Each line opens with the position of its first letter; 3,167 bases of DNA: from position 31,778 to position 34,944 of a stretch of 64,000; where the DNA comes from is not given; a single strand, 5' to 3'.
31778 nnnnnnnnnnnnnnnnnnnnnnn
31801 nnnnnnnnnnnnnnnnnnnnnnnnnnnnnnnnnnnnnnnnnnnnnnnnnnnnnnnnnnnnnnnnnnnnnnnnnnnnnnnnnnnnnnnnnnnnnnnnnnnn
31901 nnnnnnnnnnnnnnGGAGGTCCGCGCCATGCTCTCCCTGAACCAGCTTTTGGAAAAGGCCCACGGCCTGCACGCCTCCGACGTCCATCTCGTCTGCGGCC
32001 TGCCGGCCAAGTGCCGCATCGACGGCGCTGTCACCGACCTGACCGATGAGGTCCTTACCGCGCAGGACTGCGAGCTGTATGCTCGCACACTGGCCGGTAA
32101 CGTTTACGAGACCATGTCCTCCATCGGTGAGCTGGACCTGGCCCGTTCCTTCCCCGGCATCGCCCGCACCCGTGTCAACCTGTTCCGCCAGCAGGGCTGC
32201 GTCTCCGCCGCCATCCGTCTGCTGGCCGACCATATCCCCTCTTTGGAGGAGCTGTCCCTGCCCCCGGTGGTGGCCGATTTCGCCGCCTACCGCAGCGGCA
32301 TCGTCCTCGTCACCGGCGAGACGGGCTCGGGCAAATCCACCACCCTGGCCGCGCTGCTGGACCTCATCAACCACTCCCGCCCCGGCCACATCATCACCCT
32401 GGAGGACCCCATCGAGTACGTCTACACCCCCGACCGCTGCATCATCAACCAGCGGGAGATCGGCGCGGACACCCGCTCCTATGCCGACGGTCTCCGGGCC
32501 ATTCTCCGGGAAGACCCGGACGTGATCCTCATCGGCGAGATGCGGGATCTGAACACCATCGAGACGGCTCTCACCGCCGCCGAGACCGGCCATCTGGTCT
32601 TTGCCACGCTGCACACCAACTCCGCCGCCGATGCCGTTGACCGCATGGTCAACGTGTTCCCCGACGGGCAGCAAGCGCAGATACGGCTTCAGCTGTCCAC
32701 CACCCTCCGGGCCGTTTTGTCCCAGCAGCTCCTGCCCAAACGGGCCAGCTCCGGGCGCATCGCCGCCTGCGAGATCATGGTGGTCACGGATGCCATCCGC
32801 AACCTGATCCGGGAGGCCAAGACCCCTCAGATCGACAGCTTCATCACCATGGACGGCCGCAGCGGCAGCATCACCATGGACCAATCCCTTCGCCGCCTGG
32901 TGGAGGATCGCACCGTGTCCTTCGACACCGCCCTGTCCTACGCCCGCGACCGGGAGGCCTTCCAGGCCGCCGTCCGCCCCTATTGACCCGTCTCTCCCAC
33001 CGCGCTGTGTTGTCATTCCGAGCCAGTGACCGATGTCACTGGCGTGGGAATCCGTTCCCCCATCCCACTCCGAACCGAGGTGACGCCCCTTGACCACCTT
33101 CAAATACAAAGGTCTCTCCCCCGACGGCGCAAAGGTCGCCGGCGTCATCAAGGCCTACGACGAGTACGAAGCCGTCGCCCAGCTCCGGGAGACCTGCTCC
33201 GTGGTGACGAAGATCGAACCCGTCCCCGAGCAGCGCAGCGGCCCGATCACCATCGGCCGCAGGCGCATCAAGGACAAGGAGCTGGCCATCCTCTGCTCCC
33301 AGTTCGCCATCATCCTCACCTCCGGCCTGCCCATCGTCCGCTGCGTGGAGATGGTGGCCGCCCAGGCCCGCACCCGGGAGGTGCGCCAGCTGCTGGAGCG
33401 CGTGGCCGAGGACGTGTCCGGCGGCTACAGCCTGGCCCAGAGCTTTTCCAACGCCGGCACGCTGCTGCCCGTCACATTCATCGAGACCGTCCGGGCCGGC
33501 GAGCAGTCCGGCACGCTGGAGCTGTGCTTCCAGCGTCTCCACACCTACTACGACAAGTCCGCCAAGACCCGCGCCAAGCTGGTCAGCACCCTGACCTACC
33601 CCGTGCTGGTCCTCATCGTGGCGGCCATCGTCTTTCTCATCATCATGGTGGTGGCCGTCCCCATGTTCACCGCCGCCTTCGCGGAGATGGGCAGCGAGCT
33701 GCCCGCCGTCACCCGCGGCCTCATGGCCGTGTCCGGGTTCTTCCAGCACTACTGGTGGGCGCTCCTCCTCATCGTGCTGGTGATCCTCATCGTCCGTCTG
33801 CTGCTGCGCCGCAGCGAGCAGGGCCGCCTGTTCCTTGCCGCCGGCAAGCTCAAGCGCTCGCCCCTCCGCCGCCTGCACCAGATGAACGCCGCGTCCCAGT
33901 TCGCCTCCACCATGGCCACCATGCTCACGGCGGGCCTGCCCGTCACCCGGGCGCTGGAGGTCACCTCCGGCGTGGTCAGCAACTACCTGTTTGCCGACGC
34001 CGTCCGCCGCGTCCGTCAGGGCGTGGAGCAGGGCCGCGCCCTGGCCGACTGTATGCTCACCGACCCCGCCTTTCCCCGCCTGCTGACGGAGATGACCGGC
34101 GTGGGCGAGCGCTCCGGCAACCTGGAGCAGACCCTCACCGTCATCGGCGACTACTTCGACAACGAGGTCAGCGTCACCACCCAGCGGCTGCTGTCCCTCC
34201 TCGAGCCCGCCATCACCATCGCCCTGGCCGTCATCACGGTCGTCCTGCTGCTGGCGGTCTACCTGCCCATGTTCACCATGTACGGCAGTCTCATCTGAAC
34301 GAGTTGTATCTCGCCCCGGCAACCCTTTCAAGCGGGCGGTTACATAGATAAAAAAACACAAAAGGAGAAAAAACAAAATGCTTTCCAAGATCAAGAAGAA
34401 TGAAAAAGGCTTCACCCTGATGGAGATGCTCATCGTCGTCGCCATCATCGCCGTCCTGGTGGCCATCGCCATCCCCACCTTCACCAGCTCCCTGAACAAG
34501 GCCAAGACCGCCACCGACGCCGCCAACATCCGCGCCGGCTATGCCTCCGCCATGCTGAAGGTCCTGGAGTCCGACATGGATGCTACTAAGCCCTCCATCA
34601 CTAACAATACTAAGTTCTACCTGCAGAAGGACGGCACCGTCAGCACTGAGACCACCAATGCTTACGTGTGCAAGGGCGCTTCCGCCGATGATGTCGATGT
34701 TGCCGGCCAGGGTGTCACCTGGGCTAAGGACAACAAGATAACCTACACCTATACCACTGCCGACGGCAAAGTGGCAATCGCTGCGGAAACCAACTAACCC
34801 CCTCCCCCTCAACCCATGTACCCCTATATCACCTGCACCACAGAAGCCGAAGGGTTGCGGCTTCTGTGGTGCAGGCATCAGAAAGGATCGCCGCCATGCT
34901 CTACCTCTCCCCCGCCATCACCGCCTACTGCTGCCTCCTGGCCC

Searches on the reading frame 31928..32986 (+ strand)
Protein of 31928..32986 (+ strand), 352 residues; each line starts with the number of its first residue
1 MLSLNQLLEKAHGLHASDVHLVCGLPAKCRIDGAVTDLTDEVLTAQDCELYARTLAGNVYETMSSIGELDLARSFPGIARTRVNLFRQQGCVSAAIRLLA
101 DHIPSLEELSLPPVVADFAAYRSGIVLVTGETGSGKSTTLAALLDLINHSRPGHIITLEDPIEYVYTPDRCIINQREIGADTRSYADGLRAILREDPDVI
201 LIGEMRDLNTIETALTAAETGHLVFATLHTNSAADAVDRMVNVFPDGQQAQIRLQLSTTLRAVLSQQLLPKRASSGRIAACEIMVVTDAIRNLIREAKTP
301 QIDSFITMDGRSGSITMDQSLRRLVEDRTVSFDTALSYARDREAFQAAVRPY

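Call 70: find_encoding_contigs(protein=window:31928-32986:+, flank=500, max_places=8)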
Protein window:31928-32986:+ (352 aa): 1 contig read that carries it; 1 place shown.
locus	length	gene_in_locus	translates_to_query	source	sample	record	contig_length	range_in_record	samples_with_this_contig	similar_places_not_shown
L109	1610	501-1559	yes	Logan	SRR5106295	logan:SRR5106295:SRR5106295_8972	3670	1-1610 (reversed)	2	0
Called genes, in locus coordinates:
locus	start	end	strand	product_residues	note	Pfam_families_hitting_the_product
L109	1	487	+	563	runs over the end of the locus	PF05157:MshEN, PF00437:T2SSE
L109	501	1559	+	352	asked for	PF00437:T2SSE, PF13191:AAA_16 (faint), PF13401:AAA_22 (faint)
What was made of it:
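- Tried and rejected: Only a Logan contig of SRR5106295 carrying the window's PilT variant was found (call 70).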

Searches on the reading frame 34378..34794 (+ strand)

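Call 32: search_protein_families(library=ncbifam, proteins=[window:34378-34794:+], max_evalue=0.01)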
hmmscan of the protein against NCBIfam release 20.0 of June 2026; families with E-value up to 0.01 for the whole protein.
window:34378-34794:+ (139 aa): 17 families
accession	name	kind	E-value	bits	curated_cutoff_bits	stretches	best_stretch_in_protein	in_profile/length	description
NF041775.1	typeIV_PilA_Myxo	equivalog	5e-11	43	400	1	3-129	4-128/214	type IV pilin protein PilA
NF007862.0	PRK10574.1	equivalog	2.8e-10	40.5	138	1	7-58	2-52/145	prepilin peptidase-dependent pilin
NF040999.1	pilin_ComGC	equivalog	5.2e-10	39.4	75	1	9-71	1-63/84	competence type IV pilus major pilin ComGC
TIGR01710.1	typeII_sec_gspG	equivalog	1.1e-08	35.2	88.85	1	10-53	1-44/134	type II secretion system major pseudopilin GspG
TIGR02532.1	IV_pilin_GFxxxE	domain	4.3e-08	32.7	16.3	1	10-32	2-24/24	prepilin-type N-terminal cleavage/methylation domain-containing protein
TIGR02596.1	TIGR02596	subfamily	1.1e-07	32.1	70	1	12-61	1-50/196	Verru_Chthon cassette protein D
NF041013.1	T4P_ComGE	equivalog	1.8e-07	31.2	49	1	7-77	1-72/83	competence type IV pilus minor pilin ComGE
TIGR01708.2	typeII_sec_gspH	equivalog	9.6e-07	28.9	80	1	9-49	1-41/169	type II secretion system minor pseudopilin GspH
NF007800.0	PRK10506.1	equivalog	3.4e-05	23.7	158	1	5-53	4-52/163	prepilin peptidase-dependent protein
NF040982.1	ComGD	equivalog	4e-05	24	70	1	9-54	1-46/139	competence type IV pilus minor pilin ComGD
NF041002.1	pilin_ComGF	equivalog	6.3e-05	23.2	80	1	9-95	1-83/139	competence type IV pilus minor pilin ComGF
TIGR01711.1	gspJ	equivalog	0.0004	20.2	64.85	1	10-68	1-58/192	type II secretion system minor pseudopilin GspJ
NF047827.1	T3SSXpsH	equivalog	0.0015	18.3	160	1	10-52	1-43/145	type II secretion system protein XpsH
TIGR02599.1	TIGR02599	subfamily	0.0032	16.8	256.5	1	11-46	1-36/361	Verru_Chthon cassette protein C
NF007848.0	PRK10557.1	equivalog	0.0058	16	120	1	4-41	5-41/192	prepilin peptidase-dependent protein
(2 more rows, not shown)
